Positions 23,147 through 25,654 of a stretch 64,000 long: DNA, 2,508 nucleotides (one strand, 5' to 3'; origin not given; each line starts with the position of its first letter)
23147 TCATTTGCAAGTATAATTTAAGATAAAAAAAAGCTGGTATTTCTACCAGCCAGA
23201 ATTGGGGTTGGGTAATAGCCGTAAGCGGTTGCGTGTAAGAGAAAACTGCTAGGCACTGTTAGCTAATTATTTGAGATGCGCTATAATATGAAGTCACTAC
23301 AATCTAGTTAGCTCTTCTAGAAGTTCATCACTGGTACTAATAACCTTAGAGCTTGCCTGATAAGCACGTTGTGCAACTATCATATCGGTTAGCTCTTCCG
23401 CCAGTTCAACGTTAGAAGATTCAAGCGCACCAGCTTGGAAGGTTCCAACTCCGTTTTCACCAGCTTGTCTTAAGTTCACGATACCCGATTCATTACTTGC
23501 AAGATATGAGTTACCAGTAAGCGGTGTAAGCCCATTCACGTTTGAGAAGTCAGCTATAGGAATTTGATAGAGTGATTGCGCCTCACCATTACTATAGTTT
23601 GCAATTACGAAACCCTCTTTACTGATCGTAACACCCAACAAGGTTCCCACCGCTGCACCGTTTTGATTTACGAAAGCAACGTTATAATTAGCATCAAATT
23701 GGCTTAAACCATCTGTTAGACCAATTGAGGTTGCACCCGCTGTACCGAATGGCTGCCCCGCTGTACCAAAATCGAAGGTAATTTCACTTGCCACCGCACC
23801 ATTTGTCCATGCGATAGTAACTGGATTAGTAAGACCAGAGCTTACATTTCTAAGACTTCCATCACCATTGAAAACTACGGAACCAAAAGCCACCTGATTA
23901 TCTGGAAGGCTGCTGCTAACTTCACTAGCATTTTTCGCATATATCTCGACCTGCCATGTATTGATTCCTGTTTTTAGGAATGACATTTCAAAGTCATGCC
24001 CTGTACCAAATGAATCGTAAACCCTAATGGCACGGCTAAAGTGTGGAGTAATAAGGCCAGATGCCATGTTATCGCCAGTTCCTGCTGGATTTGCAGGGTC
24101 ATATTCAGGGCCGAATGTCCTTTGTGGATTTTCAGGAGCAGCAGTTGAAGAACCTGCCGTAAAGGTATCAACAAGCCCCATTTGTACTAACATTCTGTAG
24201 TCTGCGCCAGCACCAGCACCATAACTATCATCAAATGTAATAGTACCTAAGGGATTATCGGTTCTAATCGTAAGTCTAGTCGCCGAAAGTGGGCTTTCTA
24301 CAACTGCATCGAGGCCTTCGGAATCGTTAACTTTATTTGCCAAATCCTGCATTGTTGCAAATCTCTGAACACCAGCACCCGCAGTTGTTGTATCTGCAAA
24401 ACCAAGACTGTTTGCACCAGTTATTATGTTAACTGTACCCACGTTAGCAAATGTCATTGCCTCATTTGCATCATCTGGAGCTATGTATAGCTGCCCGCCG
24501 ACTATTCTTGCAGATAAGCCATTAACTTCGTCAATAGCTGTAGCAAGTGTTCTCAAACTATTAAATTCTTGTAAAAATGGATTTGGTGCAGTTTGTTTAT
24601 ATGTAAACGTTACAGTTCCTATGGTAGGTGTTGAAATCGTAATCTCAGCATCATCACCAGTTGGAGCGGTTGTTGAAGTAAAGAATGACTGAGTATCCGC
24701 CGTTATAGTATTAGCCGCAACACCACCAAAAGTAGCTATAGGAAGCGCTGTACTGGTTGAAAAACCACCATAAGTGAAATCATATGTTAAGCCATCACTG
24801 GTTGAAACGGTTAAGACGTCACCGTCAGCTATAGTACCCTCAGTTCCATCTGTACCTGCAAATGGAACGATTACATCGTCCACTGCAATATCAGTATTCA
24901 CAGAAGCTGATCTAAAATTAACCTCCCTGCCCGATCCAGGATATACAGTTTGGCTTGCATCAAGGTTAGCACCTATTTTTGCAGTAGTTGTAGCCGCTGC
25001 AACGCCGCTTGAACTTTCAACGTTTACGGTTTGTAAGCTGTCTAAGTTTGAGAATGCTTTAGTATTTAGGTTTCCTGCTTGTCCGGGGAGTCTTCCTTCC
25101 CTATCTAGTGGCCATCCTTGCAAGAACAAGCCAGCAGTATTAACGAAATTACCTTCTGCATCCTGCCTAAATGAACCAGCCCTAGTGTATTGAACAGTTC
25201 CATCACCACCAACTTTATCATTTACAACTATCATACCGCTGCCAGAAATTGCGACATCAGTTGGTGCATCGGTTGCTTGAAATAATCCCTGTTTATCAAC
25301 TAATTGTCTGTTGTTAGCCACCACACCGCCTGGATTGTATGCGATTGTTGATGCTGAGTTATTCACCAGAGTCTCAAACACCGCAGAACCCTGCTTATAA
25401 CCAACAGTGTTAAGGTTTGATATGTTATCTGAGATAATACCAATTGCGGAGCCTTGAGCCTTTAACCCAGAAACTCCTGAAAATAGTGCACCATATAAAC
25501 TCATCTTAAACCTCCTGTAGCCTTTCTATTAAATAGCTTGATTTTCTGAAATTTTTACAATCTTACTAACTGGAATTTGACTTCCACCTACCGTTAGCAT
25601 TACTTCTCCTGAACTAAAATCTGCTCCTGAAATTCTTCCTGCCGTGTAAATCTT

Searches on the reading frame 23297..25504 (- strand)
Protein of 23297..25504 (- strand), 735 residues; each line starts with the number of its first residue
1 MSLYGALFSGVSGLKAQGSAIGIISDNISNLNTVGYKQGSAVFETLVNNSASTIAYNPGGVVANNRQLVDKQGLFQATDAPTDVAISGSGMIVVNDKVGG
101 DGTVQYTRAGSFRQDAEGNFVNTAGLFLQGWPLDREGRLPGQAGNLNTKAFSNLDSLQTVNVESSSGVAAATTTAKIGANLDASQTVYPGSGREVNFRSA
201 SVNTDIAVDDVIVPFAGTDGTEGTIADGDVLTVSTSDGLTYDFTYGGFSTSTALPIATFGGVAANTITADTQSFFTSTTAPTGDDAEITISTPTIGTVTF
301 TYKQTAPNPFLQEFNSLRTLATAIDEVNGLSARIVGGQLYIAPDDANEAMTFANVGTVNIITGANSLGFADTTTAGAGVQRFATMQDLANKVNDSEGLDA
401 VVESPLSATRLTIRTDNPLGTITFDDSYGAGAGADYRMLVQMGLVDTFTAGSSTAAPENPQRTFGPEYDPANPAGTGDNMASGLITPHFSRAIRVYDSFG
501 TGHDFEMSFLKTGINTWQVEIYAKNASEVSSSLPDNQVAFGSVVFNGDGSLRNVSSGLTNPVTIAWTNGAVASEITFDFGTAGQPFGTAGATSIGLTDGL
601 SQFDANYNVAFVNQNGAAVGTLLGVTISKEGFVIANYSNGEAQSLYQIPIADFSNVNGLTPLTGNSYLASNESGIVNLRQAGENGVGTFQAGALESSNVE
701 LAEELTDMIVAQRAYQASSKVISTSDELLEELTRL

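Call 25: search_protein_families(library=pfam, proteins=[window:23297-25504:-], max_evalue=0.00001)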
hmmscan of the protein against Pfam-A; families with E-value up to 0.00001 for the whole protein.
window:23297-25504:- (735 aa): 4 families
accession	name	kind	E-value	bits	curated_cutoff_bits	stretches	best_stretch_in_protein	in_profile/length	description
PF06429.18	Flg_bbr_C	-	5.4e-19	67.9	23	1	690-735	1-46/46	Flagellar basal body rod FlgEFG protein C-terminal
PF07559.19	FlgE_D2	-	4.6e-14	53.5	22.7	1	488-616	21-141/142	Flagellar basal body protein FlaE D2 domain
PF22692.1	LlgE_F_G_D1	-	5e-09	36.6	27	1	85-136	1-44/64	Flagellar hook protein FlgE/F/G D1 domain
PF00460.25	Flg_bb_rod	-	2.5e-08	34.1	20.7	1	10-37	4-31/31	Flagella basal body rod protein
